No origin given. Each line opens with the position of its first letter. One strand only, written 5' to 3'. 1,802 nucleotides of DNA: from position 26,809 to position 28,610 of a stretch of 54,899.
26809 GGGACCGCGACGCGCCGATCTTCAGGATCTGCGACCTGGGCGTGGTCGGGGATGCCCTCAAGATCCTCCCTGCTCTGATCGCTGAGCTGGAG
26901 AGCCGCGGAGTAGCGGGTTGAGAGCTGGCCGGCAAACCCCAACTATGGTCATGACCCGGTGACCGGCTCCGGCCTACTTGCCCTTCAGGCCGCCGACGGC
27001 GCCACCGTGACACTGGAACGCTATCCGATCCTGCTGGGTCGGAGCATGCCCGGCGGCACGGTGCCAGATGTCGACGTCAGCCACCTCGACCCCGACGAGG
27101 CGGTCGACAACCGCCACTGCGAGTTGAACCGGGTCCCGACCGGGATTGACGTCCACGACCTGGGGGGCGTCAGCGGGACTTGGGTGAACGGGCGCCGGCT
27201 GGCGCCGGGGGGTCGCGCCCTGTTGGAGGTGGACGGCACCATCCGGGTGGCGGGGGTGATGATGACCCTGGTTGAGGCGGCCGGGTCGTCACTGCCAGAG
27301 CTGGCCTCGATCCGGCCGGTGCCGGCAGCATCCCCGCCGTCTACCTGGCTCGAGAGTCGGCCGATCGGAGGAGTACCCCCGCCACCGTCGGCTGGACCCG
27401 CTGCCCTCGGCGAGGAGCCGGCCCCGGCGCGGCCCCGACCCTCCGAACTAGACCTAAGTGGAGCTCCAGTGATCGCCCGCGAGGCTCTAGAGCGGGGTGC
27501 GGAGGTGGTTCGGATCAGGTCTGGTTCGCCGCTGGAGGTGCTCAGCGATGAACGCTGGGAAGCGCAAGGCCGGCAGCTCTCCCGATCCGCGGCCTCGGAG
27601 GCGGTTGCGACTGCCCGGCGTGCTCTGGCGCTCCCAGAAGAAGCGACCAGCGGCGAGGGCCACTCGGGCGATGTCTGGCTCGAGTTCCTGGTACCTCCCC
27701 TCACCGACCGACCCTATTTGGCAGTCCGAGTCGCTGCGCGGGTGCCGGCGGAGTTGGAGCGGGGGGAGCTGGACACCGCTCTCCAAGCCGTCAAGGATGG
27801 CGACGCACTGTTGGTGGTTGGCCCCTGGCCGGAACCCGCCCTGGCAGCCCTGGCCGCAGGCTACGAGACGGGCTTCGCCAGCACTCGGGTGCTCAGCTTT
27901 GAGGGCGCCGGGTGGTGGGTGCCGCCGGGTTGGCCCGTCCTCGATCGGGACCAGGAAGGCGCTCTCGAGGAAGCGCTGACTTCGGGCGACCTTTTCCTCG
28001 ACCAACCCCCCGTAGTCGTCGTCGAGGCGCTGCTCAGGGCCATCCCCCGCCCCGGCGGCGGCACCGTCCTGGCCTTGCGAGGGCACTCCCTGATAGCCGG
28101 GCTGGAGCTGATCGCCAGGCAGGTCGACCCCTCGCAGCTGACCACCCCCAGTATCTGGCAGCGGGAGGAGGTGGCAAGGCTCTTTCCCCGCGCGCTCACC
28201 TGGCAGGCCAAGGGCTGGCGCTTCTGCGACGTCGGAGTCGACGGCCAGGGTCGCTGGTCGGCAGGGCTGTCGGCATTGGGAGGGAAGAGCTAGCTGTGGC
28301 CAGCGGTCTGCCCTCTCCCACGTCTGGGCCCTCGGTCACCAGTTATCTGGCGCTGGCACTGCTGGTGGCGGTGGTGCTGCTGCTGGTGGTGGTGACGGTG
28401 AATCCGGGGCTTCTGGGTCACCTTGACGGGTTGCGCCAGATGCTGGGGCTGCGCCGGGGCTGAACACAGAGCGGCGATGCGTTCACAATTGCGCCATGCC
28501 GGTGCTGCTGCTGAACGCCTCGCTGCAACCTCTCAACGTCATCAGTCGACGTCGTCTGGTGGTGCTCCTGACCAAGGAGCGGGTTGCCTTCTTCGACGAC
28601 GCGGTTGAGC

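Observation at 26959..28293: FHA domain fused to a PilT/GspE-like ATPase core in which every catalytic motif is substituted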

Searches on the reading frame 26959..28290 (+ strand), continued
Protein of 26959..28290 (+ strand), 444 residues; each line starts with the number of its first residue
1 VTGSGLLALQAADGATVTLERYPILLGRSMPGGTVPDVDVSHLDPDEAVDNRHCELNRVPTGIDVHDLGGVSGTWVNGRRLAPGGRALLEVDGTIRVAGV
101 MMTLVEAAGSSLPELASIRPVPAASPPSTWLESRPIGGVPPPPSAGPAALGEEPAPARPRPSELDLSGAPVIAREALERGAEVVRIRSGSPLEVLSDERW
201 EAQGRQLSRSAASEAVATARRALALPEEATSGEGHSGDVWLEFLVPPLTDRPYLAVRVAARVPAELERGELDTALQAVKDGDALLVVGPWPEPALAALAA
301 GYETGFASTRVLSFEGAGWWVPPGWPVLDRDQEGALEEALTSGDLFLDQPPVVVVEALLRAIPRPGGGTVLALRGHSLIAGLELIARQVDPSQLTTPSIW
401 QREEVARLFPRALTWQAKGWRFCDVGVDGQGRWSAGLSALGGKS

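Call 22: fold_search(model_id=the predicted structure, library=pdb)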
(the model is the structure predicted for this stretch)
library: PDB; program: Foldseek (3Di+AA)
matches with E <= 10: 1216; with E <= 0.001: 172
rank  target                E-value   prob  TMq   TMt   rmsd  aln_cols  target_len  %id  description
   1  5f4h_A                1.5e-11  1.00  0.32  0.33   7.3       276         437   13  Archael RuvB-like Holiday junction helicase (released 2016-12-21)
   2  5f4h_B                8.3e-11  1.00  0.33  0.33   7.2       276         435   12  Archael RuvB-like Holiday junction helicase (released 2016-12-21)
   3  5f4h_C                8.9e-11  1.00  0.32  0.33   7.4       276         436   13  Archael RuvB-like Holiday junction helicase (released 2016-12-21)
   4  6geb_E                3.2e-10  1.00  0.34  0.40  10.2       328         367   12  X-ray structure of the Legionella pneumophila ATPase DotB (released 2018-05-30)
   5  8rjf_A                4.3e-10  1.00  0.36  0.37  11.2       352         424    9  TadA/CpaF with ADP (released 2024-08-14)
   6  6geb_B                4.3e-10  1.00  0.33  0.38   9.0       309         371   13  X-ray structure of the Legionella pneumophila ATPase DotB (released 2018-05-30)
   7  2ewv                  5.7e-10  1.00  0.34  0.42   8.7       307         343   15  Crystal Structure of the Pilus Retraction Motor PilT and Bound ADP (released 2006-11-21)
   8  8rkd_B                6.1e-10  1.00  0.36  0.38  10.2       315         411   12  TadA/CpaF with AMPPNP (released 2024-08-14)
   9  6geb_A                7.7e-10  1.00  0.33  0.38   9.1       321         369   12  X-ray structure of the Legionella pneumophila ATPase DotB (released 2018-05-30)
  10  6geb_D                1.1e-09  1.00  0.33  0.38   9.9       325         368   13  X-ray structure of the Legionella pneumophila ATPase DotB (released 2018-05-30)
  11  4ihq_A                1.4e-09  1.00  0.41  0.36   7.2       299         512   11  Archaellum Assembly ATPase FlaI bound to ADP (released 2013-03-06)
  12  5fl3                  1.4e-09  1.00  0.35  0.41   8.7       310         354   19  PilT2 from Thermus thermophilus (released 2015-11-11)
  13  2gza_B                2.3e-09  1.00  0.29  0.38  16.7       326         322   12  Crystal structure of the VirB11 ATPase from the Brucella Suis type IV secretion system in complex with sulphate (released 2006-07-11)
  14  8rkd_A                2.6e-09  1.00  0.38  0.40   8.6       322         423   11  TadA/CpaF with AMPPNP (released 2024-08-14)
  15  6geb_C                2.9e-09  1.00  0.34  0.39   9.1       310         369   13  X-ray structure of the Legionella pneumophila ATPase DotB (released 2018-05-30)
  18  9e24_A                4.2e-09  1.00  0.39  0.41   8.2       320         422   11  Closed structure of CpaF without nucleotides (Apo dataset) (released 2025-04-23)
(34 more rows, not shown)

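Call 24: search_protein_families(library=pfam, alignment_id=A1, max_evalue=10)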
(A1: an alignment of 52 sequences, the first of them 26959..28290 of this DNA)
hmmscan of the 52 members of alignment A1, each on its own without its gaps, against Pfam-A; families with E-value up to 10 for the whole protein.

A. member 1, window:26959-28290:+ (444 aa): 2 families
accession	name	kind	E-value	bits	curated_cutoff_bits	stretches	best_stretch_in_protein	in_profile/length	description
PF00498.31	FHA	-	3e-07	31.2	20.7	1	25-96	2-65/67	FHA domain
PF16697.10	Yop-YscD_cpl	-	0.00016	22.3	33.2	1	46-106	33-92/94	Inner membrane component of T3SS, cytoplasmic domain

B. families by the number of members that match (of 52 scanned): 11 families
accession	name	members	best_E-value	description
PF00498.31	FHA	52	6.7e-10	FHA domain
PF16697.10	Yop-YscD_cpl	52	7.7e-05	Inner membrane component of T3SS, cytoplasmic domain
PF13428.12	TPR_14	3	1.9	Tetratricopeptide repeat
PF13432.12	TPR_16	2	0.036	Tetratricopeptide repeat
PF18348.7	SH3_16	1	0.043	Bacterial dipeptidyl-peptidase Sh3 domain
PF14258.12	DUF4350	1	0.071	Domain of unknown function (DUF4350)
PF01816.23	LRV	1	0.098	Leucine rich repeat variant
PF25456.1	Ig_PVRIG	1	0.14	Transmembrane protein PVRIG, immunoglobulin-like domain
PF04961.17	FTCD_C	1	0.17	Formiminotransferase-cyclodeaminase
PF23954.1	DUF7283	1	0.49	Family of unknown function (DUF7283)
PF17688.6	DUF5536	1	4.2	Family of unknown function (DUF5536)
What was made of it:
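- On FHA domain (PF00498): 52 of 52 members match (call 24).
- Closest known: Phospho-independent FHA-like scaffolds of secretion machines. Same: All 52 members give a sub-threshold PF16697 match (best E 7.7e-5; call 24).
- No Pfam T2SSE match in any of them (call 24).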

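Call 42: find_related_loci(query=A1, collection=genome_contigs, flank=6000)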
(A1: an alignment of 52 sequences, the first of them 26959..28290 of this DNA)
Query A1 (444 aa) in genome_contigs; peptide patterns used: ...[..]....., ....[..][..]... (x = any residue, [..] = any of these).
92 stretches matched a pattern; 43 encode a relative of the query (tblastn E <= 1e-3); 43 distinct loci.
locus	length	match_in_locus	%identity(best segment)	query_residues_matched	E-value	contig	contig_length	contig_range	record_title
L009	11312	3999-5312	81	1-438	0e+0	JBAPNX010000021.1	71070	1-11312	MAG: Candidatus Dormiibacterota bacterium isolate MFD01221_ilm_asm_bin25 k127_159199, whole genome shotgun sequence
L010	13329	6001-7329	80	1-443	0e+0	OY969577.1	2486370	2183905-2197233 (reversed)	MAG: Candidatus Dormibacteraeota bacterium isolate MFD10064.bin.c.3 genome assembly, chromosome: 1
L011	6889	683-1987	69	1-435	0e+0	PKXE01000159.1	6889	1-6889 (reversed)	MAG: Candidatus Dormiibacterota bacterium isolate palsa_862 73.20120500_P26.6_contig_26474, whole genome shotgun sequenc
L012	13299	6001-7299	66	1-434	2e-176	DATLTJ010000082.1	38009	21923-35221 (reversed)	MAG TPA_asm: Candidatus Acidiferrales bacterium isolate SMAG_U13953 k141_981564, whole genome shotgun sequence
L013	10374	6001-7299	67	1-434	2e-171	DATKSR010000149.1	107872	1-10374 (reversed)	MAG TPA_asm: Candidatus Dormiibacterota bacterium isolate SMAG_U14059 k141_1244477, whole genome shotgun sequence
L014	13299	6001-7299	65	1-434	3e-171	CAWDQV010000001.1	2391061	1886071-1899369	MAG: Candidatus Dormibacteraeota bacterium isolate MFD03399.bin.2.21 genome assembly, contig: contig_16369, whole genome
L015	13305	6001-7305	65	1-435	4e-171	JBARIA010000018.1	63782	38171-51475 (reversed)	MAG: Candidatus Dormiibacterota bacterium isolate MFD06470_ilm_asm_bin14 k127_84074, whole genome shotgun sequence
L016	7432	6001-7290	61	1-434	1e-159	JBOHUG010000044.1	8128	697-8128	MAG: Candidatus Dormibacteria bacterium isolate TC-S_metawrap_bin.159 k127_560150, whole genome shotgun sequence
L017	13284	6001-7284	64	6-434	1e-157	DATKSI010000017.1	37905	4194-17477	MAG TPA_asm: Candidatus Micrarchaeaceae archaeon isolate SMAG_U14050 k141_243635, whole genome shotgun sequence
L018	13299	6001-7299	63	1-434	4e-161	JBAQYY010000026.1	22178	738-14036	MAG: Candidatus Dormiibacterota bacterium isolate MFD10881_ilm_asm_bin19 k127_351587, whole genome shotgun sequence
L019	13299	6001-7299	62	1-434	4e-154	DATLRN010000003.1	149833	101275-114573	MAG TPA_asm: Candidatus Dormiibacterota bacterium isolate SMAG_U13905 k141_808214, whole genome shotgun sequence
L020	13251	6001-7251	62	13-433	7e-152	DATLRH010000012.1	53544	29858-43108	MAG TPA_asm: Candidatus Dormiibacterota bacterium isolate SMAG_U13899 k141_397053, whole genome shotgun sequence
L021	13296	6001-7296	61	1-434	5e-150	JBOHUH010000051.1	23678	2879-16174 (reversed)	MAG: Candidatus Dormibacteria bacterium isolate TC-S_metawrap_bin.139 k127_2063427, whole genome shotgun sequence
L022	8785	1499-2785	64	6-434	3e-150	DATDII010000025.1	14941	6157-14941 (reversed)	MAG TPA_asm: Candidatus Dormiibacterota bacterium isolate SMAG_U300 k141_2375938, whole genome shotgun sequence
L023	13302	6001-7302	58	1-434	2e-141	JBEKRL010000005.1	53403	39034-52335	MAG: Candidatus Dormibacteria bacterium isolate SPRUCE 50 SPRUCE_50_5, whole genome shotgun sequence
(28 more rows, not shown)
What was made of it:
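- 26959..28293 (+): FHA-X coding sequence (444 aa, GTG start, TAG stop). Present in about 40 GTDB species genomes (call 42).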

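Call 47: search_protein_families(library=padloc, proteins=[window:26959-28290:+], max_evalue=0.1)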
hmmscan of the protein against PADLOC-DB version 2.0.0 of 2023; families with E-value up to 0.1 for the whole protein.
window:26959-28290:+ (444 aa): 0 families

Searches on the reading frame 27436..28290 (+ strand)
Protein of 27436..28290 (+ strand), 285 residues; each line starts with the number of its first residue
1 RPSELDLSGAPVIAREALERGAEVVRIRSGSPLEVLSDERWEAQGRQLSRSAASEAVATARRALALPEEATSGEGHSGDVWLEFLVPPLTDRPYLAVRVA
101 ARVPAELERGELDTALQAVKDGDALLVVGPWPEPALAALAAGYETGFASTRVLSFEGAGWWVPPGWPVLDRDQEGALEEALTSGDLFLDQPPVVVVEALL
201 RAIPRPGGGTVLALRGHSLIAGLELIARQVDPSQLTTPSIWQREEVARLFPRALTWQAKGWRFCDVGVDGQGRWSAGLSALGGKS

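Call 28: search_solved_structures(query=A2, max_evalue=10, show_alignments=3)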
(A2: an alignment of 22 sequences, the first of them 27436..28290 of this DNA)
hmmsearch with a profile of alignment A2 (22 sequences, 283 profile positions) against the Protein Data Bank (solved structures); distinct sequences matched with E-value up to 10: 1.
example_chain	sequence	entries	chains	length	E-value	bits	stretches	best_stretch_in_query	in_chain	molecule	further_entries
3jsy_A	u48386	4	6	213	0.54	12.5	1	92-135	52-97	Acidic ribosomal protein P0 homolog | 50S ribosomal protein L10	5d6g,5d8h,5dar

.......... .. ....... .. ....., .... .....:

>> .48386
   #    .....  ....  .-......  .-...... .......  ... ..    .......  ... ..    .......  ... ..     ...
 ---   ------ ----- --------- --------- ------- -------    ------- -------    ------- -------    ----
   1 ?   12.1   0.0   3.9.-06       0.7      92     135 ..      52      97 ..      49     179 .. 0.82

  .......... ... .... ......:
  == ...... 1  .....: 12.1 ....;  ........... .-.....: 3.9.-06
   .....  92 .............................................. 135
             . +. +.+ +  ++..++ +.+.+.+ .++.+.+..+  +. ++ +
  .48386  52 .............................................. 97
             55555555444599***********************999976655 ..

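Call 34: search_protein_representatives(alignment_id=A2)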
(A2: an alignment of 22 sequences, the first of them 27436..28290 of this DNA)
Query: 22 sequences, 283 profile positions. Proteins with E-value up to 0.001 (for the whole library): 15; up to 1e-10: 13; up to 1e-30: 10. The best 15 are listed.
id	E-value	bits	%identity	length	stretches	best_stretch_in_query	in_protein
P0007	7.5e-112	389.3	-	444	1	2-281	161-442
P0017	1.0e-110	385.6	-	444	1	2-277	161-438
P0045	5.3e-102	357.0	-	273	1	13-279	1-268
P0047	2.9e-96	338.2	-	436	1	2-280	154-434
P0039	4.4e-95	334.3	-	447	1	3-280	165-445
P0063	1.2e-88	313.3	-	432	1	2-282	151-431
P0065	3.0e-84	298.8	-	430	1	3-279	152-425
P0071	1.9e-58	214.1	-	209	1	77-281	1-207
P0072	9.2e-40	152.8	-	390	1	4-275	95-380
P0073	1.2e-36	142.6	-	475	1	18-276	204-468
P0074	2.7e-13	66.0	-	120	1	178-274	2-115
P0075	2.7e-11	59.4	-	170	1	115-278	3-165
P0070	9.4e-11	57.6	-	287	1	2-54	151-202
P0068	1.2e-09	54.0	-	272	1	2-47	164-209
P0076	7.8e-04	34.9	-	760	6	28-79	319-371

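Call 49: predict_structure(alignment_id=A2)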
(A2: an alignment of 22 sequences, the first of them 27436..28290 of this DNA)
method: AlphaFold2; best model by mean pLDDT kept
length: 285 residues; sequences in the alignment: 22
mean_pLDDT: 90.6   pTM: 0.86
mean pLDDT of the five models: 90.6, 89.9, 89.5, 89.4, 89.2
residues with pLDDT >= 90: 228; 70-90: 39; 50-70: 14; < 50: 4
segments of 3 or more residues with pLDDT < 50: 282-285
pLDDT, mean of each block of 10 residues (from residue 1): 83 95 96 96 96 97 95 94 96 96 91 92 95 94 74 86 91 92 94 94 92 93 92 78 95 90 93 82 40
secondary structure, 60 per line:
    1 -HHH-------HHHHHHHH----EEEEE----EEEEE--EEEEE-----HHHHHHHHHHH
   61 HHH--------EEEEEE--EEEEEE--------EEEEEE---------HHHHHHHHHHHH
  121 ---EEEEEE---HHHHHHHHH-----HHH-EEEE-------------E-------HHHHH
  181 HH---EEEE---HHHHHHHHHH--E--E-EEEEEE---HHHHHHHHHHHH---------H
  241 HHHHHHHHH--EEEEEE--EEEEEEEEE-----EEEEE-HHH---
elements in order: H12-19 E24-28 E33-37 E40-44 H50-63 E72-77 E80-85 E94-99 H109-120 E124-129 H133-141 E151-154 H176-182 E186-189 H193-202 E210-215 H219-230 H240-249 E252-257 E260-268 E274-278
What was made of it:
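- On PilT/VirB11-class secretion ATPase (Pfam T2SSE, PF00437): AF2 pLDDT 90.6 and pTM 0.86 (call 49).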

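Call 52: fold_search(model_id=the predicted structure, library=pdb)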
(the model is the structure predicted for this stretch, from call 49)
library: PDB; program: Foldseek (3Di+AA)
matches with E <= 10: 1143; with E <= 0.001: 89
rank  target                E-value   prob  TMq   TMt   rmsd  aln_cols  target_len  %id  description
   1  5f4h_A                2.1e-11  1.00  0.43  0.32   7.7       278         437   12  Archael RuvB-like Holiday junction helicase (released 2016-12-21)
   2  8rkd_B                9.2e-11  1.00  0.50  0.38   9.7       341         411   12  TadA/CpaF with AMPPNP (released 2024-08-14)
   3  6geb_B                9.7e-11  1.00  0.50  0.41   8.7       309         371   15  X-ray structure of the Legionella pneumophila ATPase DotB (released 2018-05-30)
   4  8rjf_A                1.1e-10  1.00  0.49  0.36  11.1       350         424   10  TadA/CpaF with ADP (released 2024-08-14)
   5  5f4h_C                1.2e-10  1.00  0.43  0.32   7.6       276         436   13  Archael RuvB-like Holiday junction helicase (released 2016-12-21)
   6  5f4h_B                1.7e-10  1.00  0.43  0.31   7.7       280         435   12  Archael RuvB-like Holiday junction helicase (released 2016-12-21)
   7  6geb_A                2.6e-10  1.00  0.48  0.40   9.1       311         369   12  X-ray structure of the Legionella pneumophila ATPase DotB (released 2018-05-30)
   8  8rkd_A                3.7e-10  1.00  0.50  0.37   9.8       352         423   11  TadA/CpaF with AMPPNP (released 2024-08-14)
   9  6geb_D                3.7e-10  1.00  0.50  0.41   8.7       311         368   15  X-ray structure of the Legionella pneumophila ATPase DotB (released 2018-05-30)
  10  4ihq_A                3.9e-10  1.00  0.59  0.36   7.4       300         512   12  Archaellum Assembly ATPase FlaI bound to ADP (released 2013-03-06)
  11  6geb_E                5.0e-10  1.00  0.49  0.40   8.9       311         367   12  X-ray structure of the Legionella pneumophila ATPase DotB (released 2018-05-30)
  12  4ii7_D                6.0e-10  1.00  0.55  0.35   7.3       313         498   12  Archaellum Assembly ATPase FlaI (released 2013-03-06)
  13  6ojy_A                6.0e-10  1.00  0.50  0.42   8.4       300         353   14  Methylated PilT4 from Geobacter metallireducens bound to sulfate: C3ocococ conformation (released 2019-11-20)
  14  2ewv                  6.8e-10  1.00  0.51  0.44   7.0       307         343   15  Crystal Structure of the Pilus Retraction Motor PilT and Bound ADP (released 2006-11-21)
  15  5fl3                  9.8e-10  1.00  0.45  0.39   9.1       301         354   19  PilT2 from Thermus thermophilus (released 2015-11-11)
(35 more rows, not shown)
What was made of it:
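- On PilT/VirB11-class secretion ATPase (Pfam T2SSE, PF00437): Foldseek top 50 all belong to this class, E down to 1.5e-11, TMq up to 0.61 (calls 22, 52).
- Closest known: Class III CpaF/TadA. Same: CpaF structures are among the best structural matches (8rkd, 8rjf, and 9e24 at TMq 0.61; calls 22, 52).
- Checked: In Foldseek against PDB, all of the top 50 hits are PilT/VirB11-class ATPases (E 1.5e-11 to 4e-8, 270-355 aligned columns, TMq up to 0.61; calls 22, 52).
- The top 50 Foldseek hits all belong to one superfamily (calls 22, 52).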

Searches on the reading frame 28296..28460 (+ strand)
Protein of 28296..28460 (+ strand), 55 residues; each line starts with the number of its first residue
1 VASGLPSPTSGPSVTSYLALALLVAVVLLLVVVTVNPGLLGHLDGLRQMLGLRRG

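Call 47: search_protein_families(library=padloc, proteins=[window:28296-28460:+], max_evalue=0.1)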
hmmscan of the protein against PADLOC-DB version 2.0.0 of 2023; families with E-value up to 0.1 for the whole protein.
window:28296-28460:+ (55 aa): 0 families

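Call 48: search_protein_families(library=ncbifam, proteins=[window:28296-28460:+], max_evalue=0.01)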
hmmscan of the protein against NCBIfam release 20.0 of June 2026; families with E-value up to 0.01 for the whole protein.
window:28296-28460:+ (55 aa): 0 families

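Call 65: find_homologous_proteins(query=A4, max_evalue=0.01)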
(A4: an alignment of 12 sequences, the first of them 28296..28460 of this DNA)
Query A4 (12 sequences) (55 aa, profile of the alignment): 52 proteins with E <= 0.01 among 8000 candidates.
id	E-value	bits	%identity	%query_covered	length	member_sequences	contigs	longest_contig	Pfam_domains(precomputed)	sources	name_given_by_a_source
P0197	2.4e-22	96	50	95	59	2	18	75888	-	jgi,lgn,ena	jgi:hypothetical protein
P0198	2.9e-22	96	75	100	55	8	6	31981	-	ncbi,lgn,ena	-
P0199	3.9e-22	95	88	95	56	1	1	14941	-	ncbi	ncbi:MAG TPA: hypothetical protein VI138_01015 [Candidatus Dormibacteraeota bacterium]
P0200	7.3e-22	95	77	95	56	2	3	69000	-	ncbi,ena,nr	ncbi:MAG TPA: hypothetical protein VNF24_07925 [Candidatus Acidoferrales bacterium]|nr:hypothetical 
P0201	7.7e-22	95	93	100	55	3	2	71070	-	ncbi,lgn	ncbi:MAG: hypothetical protein WAO09_03135 [Candidatus Dormiibacterota bacterium]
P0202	1.0e-21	94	96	100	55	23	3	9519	-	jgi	jgi:hypothetical protein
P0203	2.0e-21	93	91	100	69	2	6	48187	-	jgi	jgi:hypothetical protein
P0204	8.2e-21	91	51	96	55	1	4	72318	-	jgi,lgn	jgi:hypothetical protein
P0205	1.4e-20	91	75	100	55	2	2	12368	-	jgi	jgi:hypothetical protein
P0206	1.4e-20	91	81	95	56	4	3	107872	-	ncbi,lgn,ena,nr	ncbi:MAG TPA: hypothetical protein VMW80_12560 [Candidatus Dormibacteraeota bacterium]|nr:hypothetic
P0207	2.3e-20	90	69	93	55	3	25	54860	-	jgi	jgi:hypothetical protein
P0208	3.0e-20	89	57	89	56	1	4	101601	-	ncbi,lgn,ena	-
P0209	3.2e-20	89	53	78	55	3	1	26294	-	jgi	jgi:hypothetical protein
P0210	4.5e-20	89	54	98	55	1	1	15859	-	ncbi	-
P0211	5.2e-20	89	85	100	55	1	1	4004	-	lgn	-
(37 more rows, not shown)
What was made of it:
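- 28296..28463 (+): Micro-protein gene (55 aa): MASG-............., a TM helix, then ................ Its GTG start lies 2 nt after the FHA-X stop. 52 protein clusters, all from Dormibacterota-type MAGs (call 65).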

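Call 74: search_protein_families(library=pfam, alignment_id=A4, max_evalue=10)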
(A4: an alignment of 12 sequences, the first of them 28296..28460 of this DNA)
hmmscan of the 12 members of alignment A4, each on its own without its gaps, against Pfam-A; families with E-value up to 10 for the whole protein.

A. member 1, window:28296-28460:+ (55 aa): 1 family
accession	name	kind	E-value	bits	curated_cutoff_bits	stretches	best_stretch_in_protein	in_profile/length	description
PF13179.11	DUF4006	-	1.3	9.4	22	1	22-35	16-29/64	Family of unknown function (DUF4006)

B. families by the number of members that match (of 12 scanned): 6 families
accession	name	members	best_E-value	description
PF05568.16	ASFV_J13L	1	0.097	African swine fever virus J13L protein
PF20077.4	CcmD_alt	1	0.1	CcmD family protein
PF18893.5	DUF5652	1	0.14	Family of unknown function (DUF5652)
PF11511.13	RhodobacterPufX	1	0.95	Intrinsic membrane protein PufX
PF13179.11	DUF4006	1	1.3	Family of unknown function (DUF4006)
PF05115.19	PetL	1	4.5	Cytochrome B6-F complex subunit VI (PetL)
